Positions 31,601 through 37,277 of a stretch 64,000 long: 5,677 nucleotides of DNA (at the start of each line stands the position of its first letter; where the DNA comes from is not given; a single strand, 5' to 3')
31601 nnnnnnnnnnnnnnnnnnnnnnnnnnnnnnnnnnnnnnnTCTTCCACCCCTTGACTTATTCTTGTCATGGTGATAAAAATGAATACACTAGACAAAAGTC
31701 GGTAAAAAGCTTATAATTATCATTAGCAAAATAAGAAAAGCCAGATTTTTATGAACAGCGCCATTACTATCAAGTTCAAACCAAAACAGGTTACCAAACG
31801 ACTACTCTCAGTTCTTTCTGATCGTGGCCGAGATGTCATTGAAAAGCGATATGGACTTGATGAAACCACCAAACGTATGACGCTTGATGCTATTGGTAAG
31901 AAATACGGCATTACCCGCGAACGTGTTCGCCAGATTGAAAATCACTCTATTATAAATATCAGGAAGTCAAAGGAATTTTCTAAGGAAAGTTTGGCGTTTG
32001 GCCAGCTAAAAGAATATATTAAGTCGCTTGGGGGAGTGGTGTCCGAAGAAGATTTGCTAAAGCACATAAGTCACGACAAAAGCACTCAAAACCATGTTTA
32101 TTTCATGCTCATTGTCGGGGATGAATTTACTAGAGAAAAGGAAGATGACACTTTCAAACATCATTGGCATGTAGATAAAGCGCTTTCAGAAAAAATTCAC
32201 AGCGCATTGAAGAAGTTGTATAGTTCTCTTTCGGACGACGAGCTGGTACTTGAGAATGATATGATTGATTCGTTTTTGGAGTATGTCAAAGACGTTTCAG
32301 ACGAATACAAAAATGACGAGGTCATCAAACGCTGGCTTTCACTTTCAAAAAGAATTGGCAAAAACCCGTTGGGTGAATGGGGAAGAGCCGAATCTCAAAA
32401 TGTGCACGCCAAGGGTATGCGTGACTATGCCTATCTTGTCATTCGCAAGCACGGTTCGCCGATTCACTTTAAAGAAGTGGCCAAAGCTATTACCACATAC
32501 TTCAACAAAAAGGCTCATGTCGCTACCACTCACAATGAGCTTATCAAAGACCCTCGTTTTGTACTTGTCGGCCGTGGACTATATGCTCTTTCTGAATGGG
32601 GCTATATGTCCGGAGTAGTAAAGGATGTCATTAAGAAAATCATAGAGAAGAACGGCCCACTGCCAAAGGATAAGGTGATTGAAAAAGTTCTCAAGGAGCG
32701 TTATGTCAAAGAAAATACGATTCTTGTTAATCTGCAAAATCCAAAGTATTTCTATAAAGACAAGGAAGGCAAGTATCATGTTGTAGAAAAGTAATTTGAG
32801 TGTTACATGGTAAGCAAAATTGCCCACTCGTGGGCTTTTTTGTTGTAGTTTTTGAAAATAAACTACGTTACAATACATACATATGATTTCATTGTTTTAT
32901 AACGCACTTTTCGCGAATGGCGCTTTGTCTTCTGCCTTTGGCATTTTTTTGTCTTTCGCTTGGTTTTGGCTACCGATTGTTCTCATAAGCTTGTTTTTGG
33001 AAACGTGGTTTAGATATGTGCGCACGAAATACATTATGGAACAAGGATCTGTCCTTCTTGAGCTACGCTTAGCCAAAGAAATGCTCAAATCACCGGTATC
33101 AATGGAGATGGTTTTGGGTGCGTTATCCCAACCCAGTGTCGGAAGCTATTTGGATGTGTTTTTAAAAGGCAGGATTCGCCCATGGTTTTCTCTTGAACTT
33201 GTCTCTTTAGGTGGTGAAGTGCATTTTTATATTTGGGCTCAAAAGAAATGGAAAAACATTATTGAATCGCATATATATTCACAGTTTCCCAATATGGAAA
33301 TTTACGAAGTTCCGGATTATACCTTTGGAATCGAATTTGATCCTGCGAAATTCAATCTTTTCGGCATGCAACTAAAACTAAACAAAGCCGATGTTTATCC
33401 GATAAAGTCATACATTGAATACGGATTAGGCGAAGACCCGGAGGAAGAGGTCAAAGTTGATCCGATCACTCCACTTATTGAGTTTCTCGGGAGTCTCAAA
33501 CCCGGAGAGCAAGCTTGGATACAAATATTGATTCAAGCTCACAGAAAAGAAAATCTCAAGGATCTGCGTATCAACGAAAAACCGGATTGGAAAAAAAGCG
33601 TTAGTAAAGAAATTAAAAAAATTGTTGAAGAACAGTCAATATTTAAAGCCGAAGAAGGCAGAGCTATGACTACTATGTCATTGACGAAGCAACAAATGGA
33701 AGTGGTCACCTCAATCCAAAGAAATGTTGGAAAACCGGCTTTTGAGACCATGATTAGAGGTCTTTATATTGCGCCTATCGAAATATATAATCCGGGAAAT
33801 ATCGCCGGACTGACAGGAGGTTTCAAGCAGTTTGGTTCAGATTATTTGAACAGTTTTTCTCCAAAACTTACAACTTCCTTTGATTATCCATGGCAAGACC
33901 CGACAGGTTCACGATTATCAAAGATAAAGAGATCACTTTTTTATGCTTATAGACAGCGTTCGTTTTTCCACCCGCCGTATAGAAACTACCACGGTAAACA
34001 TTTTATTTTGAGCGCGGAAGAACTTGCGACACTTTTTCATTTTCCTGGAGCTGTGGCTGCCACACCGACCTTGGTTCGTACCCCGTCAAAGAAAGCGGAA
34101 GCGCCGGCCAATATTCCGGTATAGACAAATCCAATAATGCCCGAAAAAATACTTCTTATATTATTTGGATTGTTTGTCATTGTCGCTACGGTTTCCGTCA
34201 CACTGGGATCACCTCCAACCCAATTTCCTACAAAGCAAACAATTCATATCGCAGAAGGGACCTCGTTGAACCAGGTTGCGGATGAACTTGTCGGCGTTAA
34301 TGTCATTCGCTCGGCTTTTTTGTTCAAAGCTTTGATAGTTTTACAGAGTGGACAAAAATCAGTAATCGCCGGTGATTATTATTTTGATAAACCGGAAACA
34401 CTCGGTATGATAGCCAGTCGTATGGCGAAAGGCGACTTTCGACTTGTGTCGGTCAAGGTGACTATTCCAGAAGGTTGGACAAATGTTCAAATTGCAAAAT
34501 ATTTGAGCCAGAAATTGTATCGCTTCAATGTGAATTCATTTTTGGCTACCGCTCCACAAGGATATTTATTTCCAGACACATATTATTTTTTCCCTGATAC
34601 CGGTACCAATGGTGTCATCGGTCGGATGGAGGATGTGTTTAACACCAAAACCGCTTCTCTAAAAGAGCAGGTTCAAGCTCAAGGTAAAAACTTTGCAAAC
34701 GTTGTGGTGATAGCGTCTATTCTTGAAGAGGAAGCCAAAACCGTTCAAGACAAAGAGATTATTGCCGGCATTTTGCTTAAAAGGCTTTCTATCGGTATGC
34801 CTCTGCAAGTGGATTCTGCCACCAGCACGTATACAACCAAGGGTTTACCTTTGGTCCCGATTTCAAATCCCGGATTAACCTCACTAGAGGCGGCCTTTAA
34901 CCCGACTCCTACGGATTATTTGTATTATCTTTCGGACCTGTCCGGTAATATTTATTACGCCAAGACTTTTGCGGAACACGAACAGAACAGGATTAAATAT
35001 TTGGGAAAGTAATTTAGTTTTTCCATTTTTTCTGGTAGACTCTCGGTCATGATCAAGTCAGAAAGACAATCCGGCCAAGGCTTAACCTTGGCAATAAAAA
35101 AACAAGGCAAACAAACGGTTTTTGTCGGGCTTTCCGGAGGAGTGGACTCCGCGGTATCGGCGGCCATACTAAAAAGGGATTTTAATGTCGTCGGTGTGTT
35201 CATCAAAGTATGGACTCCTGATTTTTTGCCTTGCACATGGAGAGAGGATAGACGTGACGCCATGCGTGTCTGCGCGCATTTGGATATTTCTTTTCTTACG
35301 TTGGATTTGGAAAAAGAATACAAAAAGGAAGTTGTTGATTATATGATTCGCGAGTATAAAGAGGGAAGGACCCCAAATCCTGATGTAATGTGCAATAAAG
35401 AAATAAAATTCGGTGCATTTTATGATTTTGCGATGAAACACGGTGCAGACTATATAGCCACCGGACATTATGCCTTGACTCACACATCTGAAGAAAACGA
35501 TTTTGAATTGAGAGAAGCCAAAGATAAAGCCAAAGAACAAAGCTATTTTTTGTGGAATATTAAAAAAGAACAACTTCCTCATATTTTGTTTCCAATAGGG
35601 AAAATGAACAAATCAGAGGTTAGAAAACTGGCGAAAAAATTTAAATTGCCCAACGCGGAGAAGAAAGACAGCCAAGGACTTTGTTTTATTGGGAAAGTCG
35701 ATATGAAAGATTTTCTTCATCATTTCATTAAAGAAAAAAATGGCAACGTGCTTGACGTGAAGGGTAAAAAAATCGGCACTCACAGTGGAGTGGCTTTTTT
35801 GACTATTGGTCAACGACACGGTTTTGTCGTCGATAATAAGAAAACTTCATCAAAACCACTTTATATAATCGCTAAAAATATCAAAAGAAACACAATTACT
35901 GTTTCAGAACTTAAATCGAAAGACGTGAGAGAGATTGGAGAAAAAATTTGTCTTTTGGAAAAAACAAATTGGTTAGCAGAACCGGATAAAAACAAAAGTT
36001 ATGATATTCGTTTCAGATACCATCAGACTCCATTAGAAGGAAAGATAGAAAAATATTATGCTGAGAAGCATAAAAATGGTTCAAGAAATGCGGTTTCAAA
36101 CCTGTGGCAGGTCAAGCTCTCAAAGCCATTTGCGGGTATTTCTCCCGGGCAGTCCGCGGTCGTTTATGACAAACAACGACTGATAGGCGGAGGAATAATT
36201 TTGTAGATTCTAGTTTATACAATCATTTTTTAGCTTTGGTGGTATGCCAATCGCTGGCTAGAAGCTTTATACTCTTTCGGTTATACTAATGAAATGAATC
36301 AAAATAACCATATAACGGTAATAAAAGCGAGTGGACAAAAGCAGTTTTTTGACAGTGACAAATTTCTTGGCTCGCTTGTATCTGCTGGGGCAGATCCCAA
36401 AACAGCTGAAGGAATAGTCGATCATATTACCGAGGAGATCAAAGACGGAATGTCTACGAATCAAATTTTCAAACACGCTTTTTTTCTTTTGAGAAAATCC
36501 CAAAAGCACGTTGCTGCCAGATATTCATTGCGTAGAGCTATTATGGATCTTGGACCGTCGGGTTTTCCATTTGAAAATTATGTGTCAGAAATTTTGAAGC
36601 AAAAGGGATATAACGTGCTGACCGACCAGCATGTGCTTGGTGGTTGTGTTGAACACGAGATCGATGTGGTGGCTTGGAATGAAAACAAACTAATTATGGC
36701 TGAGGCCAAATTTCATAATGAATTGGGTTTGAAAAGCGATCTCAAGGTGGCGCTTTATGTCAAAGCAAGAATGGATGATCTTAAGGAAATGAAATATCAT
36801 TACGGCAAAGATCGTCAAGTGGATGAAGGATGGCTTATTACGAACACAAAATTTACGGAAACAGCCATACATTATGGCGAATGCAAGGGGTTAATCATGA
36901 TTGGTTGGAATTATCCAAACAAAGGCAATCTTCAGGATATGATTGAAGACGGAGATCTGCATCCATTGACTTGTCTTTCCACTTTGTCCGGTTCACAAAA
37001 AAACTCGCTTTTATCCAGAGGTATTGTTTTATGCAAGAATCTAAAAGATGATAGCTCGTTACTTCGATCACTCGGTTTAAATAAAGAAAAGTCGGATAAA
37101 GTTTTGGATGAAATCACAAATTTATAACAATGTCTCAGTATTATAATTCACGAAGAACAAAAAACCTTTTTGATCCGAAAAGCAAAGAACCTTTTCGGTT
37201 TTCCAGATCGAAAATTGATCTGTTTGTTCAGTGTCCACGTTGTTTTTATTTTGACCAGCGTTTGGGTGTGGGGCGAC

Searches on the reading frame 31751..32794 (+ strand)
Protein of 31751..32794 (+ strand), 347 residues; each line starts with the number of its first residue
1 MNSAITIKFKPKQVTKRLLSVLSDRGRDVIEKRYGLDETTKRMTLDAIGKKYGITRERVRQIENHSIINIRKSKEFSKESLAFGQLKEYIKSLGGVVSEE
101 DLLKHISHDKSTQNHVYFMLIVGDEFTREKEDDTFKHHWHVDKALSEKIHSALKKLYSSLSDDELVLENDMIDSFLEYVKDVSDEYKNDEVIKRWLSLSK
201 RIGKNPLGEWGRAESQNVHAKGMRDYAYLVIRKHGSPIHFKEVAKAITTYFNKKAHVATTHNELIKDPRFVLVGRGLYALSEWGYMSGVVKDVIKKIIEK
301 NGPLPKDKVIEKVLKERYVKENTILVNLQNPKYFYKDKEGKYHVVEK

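Call 60: search_protein_families(library=pfam, proteins=[window:31751-32794:+], max_evalue=0.001)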
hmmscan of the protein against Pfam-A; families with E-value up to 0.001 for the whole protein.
window:31751-32794:+ (347 aa): 2 families
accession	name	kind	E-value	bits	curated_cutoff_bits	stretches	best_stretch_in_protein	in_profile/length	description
PF04545.22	Sigma70_r4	-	1.1e-11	44.4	24.1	1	18-71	1-49/50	Sigma-70, region 4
PF05066.19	HARE-HTH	-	7.1e-06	26.8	25.9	1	224-283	4-71/71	HB1, ASXL, restriction endonuclease HTH domain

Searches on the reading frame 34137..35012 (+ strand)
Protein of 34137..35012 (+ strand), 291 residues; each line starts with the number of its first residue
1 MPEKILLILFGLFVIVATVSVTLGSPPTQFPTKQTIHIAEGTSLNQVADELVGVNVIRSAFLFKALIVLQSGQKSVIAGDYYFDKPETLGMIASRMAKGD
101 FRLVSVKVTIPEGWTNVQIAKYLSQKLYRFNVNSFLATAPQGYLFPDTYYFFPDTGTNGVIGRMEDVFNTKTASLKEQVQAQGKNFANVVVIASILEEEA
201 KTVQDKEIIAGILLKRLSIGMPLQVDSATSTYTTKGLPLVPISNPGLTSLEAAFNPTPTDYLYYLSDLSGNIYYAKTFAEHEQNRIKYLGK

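Call 28: search_protein_families(library=pfam, proteins=[window:34137-35012:+], max_evalue=0.01)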
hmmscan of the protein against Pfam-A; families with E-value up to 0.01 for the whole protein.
window:34137-35012:+ (291 aa): 1 family
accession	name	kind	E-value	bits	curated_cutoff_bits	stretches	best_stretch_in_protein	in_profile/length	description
PF02618.21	YceG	-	8.2e-57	193.2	32.4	2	36-228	1-194/275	YceG-like family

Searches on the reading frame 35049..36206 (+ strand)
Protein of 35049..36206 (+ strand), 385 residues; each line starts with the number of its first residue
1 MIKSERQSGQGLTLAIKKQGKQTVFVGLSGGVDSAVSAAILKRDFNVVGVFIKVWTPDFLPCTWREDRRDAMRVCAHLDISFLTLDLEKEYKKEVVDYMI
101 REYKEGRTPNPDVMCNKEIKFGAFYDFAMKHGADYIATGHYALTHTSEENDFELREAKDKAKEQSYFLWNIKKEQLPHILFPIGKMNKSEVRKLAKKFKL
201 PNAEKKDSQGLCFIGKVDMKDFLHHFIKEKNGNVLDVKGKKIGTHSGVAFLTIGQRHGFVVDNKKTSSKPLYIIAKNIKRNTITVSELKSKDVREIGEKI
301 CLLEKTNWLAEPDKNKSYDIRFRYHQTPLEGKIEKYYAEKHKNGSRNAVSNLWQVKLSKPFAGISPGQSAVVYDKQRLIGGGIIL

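Call 28: search_protein_families(library=pfam, proteins=[window:35049-36206:+], max_evalue=0.01)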
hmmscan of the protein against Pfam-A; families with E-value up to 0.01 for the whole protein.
window:35049-36206:+ (385 aa): 6 families
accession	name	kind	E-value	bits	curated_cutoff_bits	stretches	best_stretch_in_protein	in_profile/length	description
PF03054.22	tRNA_Me_trans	-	1e-74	251.1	20.6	1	23-216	2-202/202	tRNA methyl transferase HUP domain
PF20259.3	tRNA_Me_trans_M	-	5.1e-17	61.6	27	1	220-286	1-65/66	tRNA methyl transferase PRC-barrel domain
PF20258.4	tRNA_Me_trans_C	-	3.4e-13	50.2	20.6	1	300-384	3-77/77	Aminomethyltransferase beta-barrel domain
PF02540.23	NAD_synthase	-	6.4e-12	45.6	21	1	11-140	8-129/242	NAD synthase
PF06508.19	QueC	-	0.0019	18.2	22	1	25-202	3-177/210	Queuosine biosynthesis protein QueC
PF24167.1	DUF7411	-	0.0087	16.1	28.7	0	25-101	4-72/194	Family of unknown function (DUF7411)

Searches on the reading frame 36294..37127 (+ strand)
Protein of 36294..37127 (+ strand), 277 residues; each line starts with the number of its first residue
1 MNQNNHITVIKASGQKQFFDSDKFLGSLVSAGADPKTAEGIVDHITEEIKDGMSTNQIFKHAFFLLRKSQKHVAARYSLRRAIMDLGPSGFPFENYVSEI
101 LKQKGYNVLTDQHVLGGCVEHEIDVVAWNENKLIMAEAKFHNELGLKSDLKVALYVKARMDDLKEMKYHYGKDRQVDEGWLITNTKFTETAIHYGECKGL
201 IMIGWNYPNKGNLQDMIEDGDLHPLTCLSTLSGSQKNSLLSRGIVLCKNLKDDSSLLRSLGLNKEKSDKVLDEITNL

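Call 28: search_protein_families(library=pfam, proteins=[window:36294-37127:+], max_evalue=0.01)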
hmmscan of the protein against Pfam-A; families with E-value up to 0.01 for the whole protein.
window:36294-37127:+ (277 aa): 3 families
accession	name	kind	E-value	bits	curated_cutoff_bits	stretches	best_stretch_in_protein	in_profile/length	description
PF04471.18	Mrr_cat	-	3.3e-06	27.6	21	1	90-198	6-101/115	Restriction endonuclease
PF03477.21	ATP-cone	-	0.0001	23.2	25.8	1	7-83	1-85/88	ATP cone domain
PF02021.23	UPF0102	-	0.0043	17.8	23.6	1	94-144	2-45/80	Uncharacterised protein family UPF0102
